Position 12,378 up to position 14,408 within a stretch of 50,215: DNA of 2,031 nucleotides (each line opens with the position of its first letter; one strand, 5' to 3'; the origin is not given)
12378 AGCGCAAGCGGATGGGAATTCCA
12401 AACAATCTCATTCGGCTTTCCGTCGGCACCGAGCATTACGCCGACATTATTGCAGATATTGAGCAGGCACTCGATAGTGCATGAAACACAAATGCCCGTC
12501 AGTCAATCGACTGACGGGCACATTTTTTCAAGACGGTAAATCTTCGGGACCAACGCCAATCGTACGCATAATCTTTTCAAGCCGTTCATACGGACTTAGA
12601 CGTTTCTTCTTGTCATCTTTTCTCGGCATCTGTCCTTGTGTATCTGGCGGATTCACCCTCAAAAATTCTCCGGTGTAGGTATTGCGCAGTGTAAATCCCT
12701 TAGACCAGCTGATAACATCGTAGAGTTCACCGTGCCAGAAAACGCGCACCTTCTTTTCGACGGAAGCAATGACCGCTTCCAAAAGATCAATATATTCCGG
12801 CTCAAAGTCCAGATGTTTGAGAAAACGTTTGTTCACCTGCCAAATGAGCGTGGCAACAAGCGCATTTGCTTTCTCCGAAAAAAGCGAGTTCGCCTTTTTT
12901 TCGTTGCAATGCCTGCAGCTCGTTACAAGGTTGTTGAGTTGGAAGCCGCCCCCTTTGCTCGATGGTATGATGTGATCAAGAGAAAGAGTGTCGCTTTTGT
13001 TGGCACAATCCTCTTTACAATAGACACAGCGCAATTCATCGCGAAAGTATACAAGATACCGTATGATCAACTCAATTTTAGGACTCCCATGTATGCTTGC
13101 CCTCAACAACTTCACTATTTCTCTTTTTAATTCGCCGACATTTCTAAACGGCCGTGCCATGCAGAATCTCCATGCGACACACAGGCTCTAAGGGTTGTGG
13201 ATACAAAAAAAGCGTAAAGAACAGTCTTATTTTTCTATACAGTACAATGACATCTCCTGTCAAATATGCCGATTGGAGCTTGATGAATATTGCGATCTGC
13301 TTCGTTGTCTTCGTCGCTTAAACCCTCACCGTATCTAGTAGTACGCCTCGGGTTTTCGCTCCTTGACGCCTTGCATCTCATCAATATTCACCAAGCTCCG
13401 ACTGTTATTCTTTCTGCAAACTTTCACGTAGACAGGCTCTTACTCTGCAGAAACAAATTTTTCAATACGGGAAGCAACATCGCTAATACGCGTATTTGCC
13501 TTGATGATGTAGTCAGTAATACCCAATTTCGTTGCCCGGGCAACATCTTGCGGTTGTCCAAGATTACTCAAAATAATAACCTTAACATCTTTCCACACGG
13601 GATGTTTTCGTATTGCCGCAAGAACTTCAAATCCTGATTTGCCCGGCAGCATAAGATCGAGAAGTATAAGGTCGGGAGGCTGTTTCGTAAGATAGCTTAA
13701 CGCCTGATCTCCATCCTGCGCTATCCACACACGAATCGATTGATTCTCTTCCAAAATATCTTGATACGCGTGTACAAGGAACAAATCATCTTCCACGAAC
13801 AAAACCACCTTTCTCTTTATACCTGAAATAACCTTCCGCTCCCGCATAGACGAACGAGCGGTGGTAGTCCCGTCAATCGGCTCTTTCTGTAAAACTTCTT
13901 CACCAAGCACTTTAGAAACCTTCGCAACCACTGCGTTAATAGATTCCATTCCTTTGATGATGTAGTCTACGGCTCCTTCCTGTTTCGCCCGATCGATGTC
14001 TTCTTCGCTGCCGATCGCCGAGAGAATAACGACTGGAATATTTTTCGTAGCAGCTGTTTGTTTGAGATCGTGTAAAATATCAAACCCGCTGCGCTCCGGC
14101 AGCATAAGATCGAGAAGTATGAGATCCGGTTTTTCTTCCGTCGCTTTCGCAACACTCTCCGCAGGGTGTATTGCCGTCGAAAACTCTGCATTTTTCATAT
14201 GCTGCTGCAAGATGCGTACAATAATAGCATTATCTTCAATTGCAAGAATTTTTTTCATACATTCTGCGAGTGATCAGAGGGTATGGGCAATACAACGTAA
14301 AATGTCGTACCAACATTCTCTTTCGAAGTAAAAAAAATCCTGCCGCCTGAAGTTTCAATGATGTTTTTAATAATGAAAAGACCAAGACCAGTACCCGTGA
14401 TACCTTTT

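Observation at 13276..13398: Previously unannotated 123-bp MITE with 17-bp terminal inverted repeats; two copies in the window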

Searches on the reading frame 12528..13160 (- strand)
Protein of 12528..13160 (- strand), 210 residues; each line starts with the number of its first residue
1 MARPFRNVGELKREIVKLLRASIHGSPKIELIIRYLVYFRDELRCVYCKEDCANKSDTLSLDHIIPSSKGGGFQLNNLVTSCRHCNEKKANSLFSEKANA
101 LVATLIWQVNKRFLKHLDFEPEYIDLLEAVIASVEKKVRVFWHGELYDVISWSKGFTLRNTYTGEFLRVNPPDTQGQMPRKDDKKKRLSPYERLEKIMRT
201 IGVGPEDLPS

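Call 13: find_encoding_contigs(protein=window:12528-13160:-, flank=10000, max_places=10)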
Protein window:12528-13160:- (210 aa): 8 contigs read that carry it; 8 places shown.
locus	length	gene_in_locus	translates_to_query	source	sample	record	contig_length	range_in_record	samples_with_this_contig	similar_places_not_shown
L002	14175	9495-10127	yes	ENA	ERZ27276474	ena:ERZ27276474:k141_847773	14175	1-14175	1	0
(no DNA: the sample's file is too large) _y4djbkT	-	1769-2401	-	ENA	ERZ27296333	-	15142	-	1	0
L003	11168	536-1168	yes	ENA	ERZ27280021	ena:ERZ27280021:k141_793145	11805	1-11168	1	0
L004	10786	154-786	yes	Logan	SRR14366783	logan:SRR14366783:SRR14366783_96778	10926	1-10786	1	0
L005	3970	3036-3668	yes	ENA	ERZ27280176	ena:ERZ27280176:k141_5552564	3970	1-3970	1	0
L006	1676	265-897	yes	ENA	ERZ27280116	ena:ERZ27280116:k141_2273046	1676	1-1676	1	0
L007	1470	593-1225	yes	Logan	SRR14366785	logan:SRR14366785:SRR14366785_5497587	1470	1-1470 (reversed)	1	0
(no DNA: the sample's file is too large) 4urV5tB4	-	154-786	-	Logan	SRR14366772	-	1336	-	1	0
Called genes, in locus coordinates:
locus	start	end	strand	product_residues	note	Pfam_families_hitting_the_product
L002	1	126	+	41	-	?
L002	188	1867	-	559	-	PF14827:dCache_3, PF17203:sCache_3_2 (faint), PF05228:CHASE4 (faint), PF17201:Cache_3-Cache_2, PF17202:sCache_3_3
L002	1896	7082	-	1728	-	PF23376:Fn3_VIN3 (faint), PF00041:fn3 (weak), PF16656:Pur_ac_phosph_N, PF00041:fn3 (weak), PF16656:Pur_ac_phosph_N (weak), PF13620:CarboxypepD_reg (weak), PF00578:AhpC-TSA, PF08534:Redoxin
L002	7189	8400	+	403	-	PF00989:PAS, PF08448:PAS_4, PF13426:PAS_9 (weak), PF00512:HisKA, PF02518:HATPase_c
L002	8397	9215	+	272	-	PF00072:Response_reg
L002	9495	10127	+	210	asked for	PF01844:HNH, PF13395:HNH_4 (faint), PF14279:HNH_5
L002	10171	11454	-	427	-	PF01053:Cys_Met_Meta_PP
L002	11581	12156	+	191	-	PF07638:Sigma70_ECF (faint), PF04542:Sigma70_r2, PF08281:Sigma70_r4_2, PF04545:Sigma70_r4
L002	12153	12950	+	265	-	-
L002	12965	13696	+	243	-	-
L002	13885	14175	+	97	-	?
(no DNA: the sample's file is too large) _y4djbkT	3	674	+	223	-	?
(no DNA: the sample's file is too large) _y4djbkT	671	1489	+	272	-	PF00072:Response_reg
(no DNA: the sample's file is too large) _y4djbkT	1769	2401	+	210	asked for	PF01844:HNH, PF13395:HNH_4 (faint), PF14279:HNH_5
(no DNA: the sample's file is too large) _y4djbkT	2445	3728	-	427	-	PF01053:Cys_Met_Meta_PP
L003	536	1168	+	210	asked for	PF01844:HNH, PF13395:HNH_4 (faint), PF14279:HNH_5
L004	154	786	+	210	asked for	PF01844:HNH, PF13395:HNH_4 (faint), PF14279:HNH_5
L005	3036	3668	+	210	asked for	PF01844:HNH, PF13395:HNH_4 (faint), PF14279:HNH_5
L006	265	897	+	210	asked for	PF01844:HNH, PF13395:HNH_4 (faint), PF14279:HNH_5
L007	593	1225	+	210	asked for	PF01844:HNH, PF13395:HNH_4 (faint), PF14279:HNH_5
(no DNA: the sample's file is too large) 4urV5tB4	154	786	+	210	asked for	PF01844:HNH, PF13395:HNH_4 (faint), PF14279:HNH_5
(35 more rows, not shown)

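Call 15: search_protein_families(library=pfam, proteins=[window:12528-13160:-])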
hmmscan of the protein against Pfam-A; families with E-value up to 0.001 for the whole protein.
window:12528-13160:- (210 aa): 3 families
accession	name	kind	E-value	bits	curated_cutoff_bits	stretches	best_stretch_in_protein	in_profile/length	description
PF14279.12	HNH_5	-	6.5e-14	52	27.5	1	45-93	1-47/56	HNH endonuclease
PF01844.29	HNH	-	1.9e-11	44.3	21.4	1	45-91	1-46/47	HNH endonuclease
PF13395.12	HNH_4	-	2.5e-05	24.6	22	1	45-92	1-51/54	HNH endonuclease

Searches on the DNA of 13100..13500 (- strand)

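Call 46: search_rna_families(source=window, start=13100, end=13500, threshold=evalue, max_evalue=10)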
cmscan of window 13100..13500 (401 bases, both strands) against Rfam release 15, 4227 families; matches with E-value up to 10: 1.
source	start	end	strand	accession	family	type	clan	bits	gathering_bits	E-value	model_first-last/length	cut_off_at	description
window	13263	13411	+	RF03345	MIR3444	Gene; miRNA;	-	15.6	80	2.3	1-104/104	no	MIR3444 microRNA precursor family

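Call 87: build_rna_model(alignment_id=A5, structure=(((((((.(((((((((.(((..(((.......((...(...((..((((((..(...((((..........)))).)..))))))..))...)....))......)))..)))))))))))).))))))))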
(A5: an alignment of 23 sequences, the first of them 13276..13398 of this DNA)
Model R1 built from alignment A5 (23 sequences, 131 columns); structure: as given.
model positions 123; base pairs 38; branch points 0; effective number of sequences 1.24; information 0.591 bits per position. Calibrated on 0.2 Mb of random sequence (short: E-values are rough).
structure used (alignment columns):
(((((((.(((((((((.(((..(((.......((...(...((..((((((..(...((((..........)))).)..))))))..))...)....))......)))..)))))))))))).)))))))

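Call 88: search_with_rna_model(model_id=R1, source=window, filters=off, max_evalue=1)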
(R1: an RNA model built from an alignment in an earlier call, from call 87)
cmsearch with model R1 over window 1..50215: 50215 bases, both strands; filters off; matches with E-value up to 1: 8.
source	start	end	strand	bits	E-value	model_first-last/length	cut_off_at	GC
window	13276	13398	-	147.1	1.4e-31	1-123/123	no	0.48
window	39610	39732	+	141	3.5e-30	1-123/123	no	0.5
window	39610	39732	-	46.4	1.3e-08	1-123/123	no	0.5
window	13276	13398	+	41.5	1.8e-07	1-123/123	no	0.48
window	1238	1338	+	16.3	0.1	1-123/123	no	0.27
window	2466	2495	+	13.3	0.47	1-123/123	no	0.5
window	20499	20560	-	12.8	0.62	1-123/123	no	0.53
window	2466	2495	-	12.7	0.64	1-123/123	no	0.5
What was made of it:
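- Checked: A covariance model of the family, run without filters, finds only these two copies in the window (call 88).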

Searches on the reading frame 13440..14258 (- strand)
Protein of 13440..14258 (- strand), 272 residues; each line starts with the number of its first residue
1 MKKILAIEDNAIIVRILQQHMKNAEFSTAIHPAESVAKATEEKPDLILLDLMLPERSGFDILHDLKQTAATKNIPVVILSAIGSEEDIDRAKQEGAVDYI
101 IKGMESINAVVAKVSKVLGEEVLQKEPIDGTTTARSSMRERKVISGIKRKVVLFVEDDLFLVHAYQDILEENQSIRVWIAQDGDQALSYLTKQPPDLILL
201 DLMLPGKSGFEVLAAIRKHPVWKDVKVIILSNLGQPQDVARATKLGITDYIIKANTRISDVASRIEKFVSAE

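Call 15: search_protein_families(library=pfam, proteins=[window:13440-14258:-])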
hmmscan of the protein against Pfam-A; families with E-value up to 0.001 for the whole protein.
window:13440-14258:- (272 aa): 1 family
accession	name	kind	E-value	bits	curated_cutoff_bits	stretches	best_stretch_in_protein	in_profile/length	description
PF00072.30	Response_reg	-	9.5e-42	142.1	30.2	2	152-255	1-101/111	Response regulator receiver domain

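Call 74: find_homologous_proteins(query=window:13440-14258:-, max_evalue=1e-40)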
Query window:13440-14258:- (272 aa): 22 proteins with E <= 1e-40 among 8000 candidates.
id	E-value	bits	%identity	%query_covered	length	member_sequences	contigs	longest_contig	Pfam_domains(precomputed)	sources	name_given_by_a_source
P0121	7.3e-167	571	100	100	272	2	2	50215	PF00072.31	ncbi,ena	-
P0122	1.2e-131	456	79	100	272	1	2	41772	PF00072.31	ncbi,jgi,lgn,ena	-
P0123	5.5e-122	424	73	100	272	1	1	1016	PF00072.31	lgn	-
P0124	1.8e-120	419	74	100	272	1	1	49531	PF00072.31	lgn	-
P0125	4.7e-120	418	72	99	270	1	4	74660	PF00072.31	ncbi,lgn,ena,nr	ncbi:MAG: complex regulator protein [Parcubacteria group bacterium Gr01-1014_48]|nr:MAG: complex reg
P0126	8.2e-111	387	67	100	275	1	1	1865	PF00072.31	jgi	jgi:DNA-binding response OmpR family regulator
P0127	1.4e-110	387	67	100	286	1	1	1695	PF00072.31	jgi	jgi:DNA-binding response OmpR family regulator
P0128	2.0e-103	363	65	99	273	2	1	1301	PF00072.31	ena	-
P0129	3.3e-103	363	66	99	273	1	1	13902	PF00072.31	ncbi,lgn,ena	-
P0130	3.1e-91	323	56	99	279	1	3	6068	PF00072.31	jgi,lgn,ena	-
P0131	1.7e-45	174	40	97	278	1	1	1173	PF00072.31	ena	-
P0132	1.7e-44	170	69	44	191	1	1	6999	PF00072.31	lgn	-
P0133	5.2e-44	169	39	97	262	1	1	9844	PF00072.31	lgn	-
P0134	2.8e-43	166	34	97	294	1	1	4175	PF00072.31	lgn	-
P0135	2.0e-42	164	40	97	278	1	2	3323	PF00072.31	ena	-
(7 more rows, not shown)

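Call 75: find_encoding_contigs(protein=P0122, flank=6000, max_places=2)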
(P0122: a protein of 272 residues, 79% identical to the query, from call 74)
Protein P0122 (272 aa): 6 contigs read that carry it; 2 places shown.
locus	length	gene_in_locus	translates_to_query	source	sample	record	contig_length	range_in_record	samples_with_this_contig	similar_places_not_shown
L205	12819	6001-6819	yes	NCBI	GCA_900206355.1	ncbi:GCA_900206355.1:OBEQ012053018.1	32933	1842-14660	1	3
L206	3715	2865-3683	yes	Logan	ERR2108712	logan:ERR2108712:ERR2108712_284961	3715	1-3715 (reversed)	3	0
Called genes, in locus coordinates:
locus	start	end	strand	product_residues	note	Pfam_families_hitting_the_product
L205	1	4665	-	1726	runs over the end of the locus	PF25059:FN3_DSCAM-DSCAML_C (faint), PF15902:Sortilin-Vps10, PF16655:PhoD_N (faint), PF23376:Fn3_VIN3 (faint), PF00041:fn3, PF16656:Pur_ac_phosph_N, PF00578:AhpC-TSA, PF08534:Redoxin, +1 more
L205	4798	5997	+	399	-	PF00989:PAS, PF08448:PAS_4, PF13426:PAS_9, PF00512:HisKA, PF02518:HATPase_c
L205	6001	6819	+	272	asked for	PF00072:Response_reg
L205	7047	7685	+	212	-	PF01844:HNH, PF14279:HNH_5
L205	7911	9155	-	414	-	PF01053:Cys_Met_Meta_PP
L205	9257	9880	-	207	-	-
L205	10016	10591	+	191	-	PF07638:Sigma70_ECF (faint), PF04542:Sigma70_r2, PF08281:Sigma70_r4_2, PF04545:Sigma70_r4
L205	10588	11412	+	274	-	-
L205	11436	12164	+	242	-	-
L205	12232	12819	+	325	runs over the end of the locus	PF00512:HisKA, PF02518:HATPase_c, PF13581:HATPase_c_2 (weak)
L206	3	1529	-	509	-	?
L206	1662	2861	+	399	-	PF00989:PAS, PF08448:PAS_4, PF13426:PAS_9, PF00512:HisKA, PF02518:HATPase_c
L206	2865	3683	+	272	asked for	PF00072:Response_reg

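Call 76: find_encoding_contigs(protein=P0125, flank=6000, max_places=3)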
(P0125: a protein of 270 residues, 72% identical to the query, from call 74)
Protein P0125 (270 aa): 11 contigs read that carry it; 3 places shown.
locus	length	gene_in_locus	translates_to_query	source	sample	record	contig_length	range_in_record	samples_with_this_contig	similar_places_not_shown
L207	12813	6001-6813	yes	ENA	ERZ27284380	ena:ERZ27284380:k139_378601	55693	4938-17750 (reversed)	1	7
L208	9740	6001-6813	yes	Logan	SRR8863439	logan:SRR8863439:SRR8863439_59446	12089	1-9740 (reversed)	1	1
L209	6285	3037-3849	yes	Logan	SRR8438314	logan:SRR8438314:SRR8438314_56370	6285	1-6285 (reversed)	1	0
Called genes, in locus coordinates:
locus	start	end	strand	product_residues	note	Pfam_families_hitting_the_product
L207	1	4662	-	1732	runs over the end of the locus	PF15902:Sortilin-Vps10 (weak), PF16655:PhoD_N (faint), PF15902:Sortilin-Vps10 (weak), PF10179:NDNF (faint), PF00041:fn3 (weak), PF16656:Pur_ac_phosph_N (weak), PF00578:AhpC-TSA, PF08534:Redoxin, +2 more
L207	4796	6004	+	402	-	PF00989:PAS, PF08448:PAS_4, PF13426:PAS_9, PF00512:HisKA, PF02518:HATPase_c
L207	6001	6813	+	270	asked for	PF00072:Response_reg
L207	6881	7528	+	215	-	PF01844:HNH, PF14279:HNH_5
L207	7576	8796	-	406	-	PF01053:Cys_Met_Meta_PP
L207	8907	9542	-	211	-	PF09997:DUF2238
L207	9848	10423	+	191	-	PF07638:Sigma70_ECF (weak), PF04542:Sigma70_r2, PF08281:Sigma70_r4_2, PF04545:Sigma70_r4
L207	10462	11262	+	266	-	-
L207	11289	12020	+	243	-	-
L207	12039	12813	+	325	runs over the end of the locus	PF00512:HisKA, PF13581:HATPase_c_2 (weak), PF02518:HATPase_c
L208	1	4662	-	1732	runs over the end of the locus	PF15902:Sortilin-Vps10 (weak), PF16655:PhoD_N (faint), PF15902:Sortilin-Vps10 (weak), PF10179:NDNF (faint), PF00041:fn3 (weak), PF16656:Pur_ac_phosph_N (weak), PF00578:AhpC-TSA, PF08534:Redoxin, +2 more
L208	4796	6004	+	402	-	PF00989:PAS, PF08448:PAS_4, PF13426:PAS_9, PF00512:HisKA, PF02518:HATPase_c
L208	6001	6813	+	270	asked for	PF00072:Response_reg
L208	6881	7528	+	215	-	PF01844:HNH, PF14279:HNH_5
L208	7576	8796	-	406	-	PF01053:Cys_Met_Meta_PP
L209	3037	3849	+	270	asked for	PF00072:Response_reg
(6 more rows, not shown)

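Call 77: find_encoding_contigs(protein=P0124, flank=6000, max_places=2)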
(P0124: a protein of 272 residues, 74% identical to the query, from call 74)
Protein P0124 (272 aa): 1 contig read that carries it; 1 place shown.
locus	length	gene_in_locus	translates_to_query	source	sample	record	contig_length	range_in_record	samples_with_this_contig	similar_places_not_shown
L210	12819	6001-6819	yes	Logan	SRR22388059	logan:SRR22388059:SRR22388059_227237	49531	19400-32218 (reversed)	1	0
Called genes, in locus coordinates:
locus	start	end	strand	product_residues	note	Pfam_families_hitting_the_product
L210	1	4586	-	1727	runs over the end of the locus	PF16655:PhoD_N (faint), PF23376:Fn3_VIN3 (faint), PF00041:fn3 (weak), PF16656:Pur_ac_phosph_N (weak), PF00041:fn3 (weak), PF16656:Pur_ac_phosph_N (weak), PF00578:AhpC-TSA, PF08534:Redoxin, +1 more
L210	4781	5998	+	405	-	PF00989:PAS, PF08448:PAS_4 (weak), PF13426:PAS_9 (weak), PF00512:HisKA, PF02518:HATPase_c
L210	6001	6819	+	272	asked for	PF00072:Response_reg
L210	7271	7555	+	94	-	-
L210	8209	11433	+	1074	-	PF04563:RNA_pol_Rpb2_1, PF04561:RNA_pol_Rpb2_2, PF04565:RNA_pol_Rpb2_3, PF10385:RNA_pol_Rpb2_45, PF00562:RNA_pol_Rpb2_6, PF04560:RNA_pol_Rpb2_7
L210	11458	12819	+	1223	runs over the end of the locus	PF04997:RNA_pol_Rpb1_1, PF00623:RNA_pol_Rpb1_2, PF04983:RNA_pol_Rpb1_3, PF05000:RNA_pol_Rpb1_4, PF04998:RNA_pol_Rpb1_5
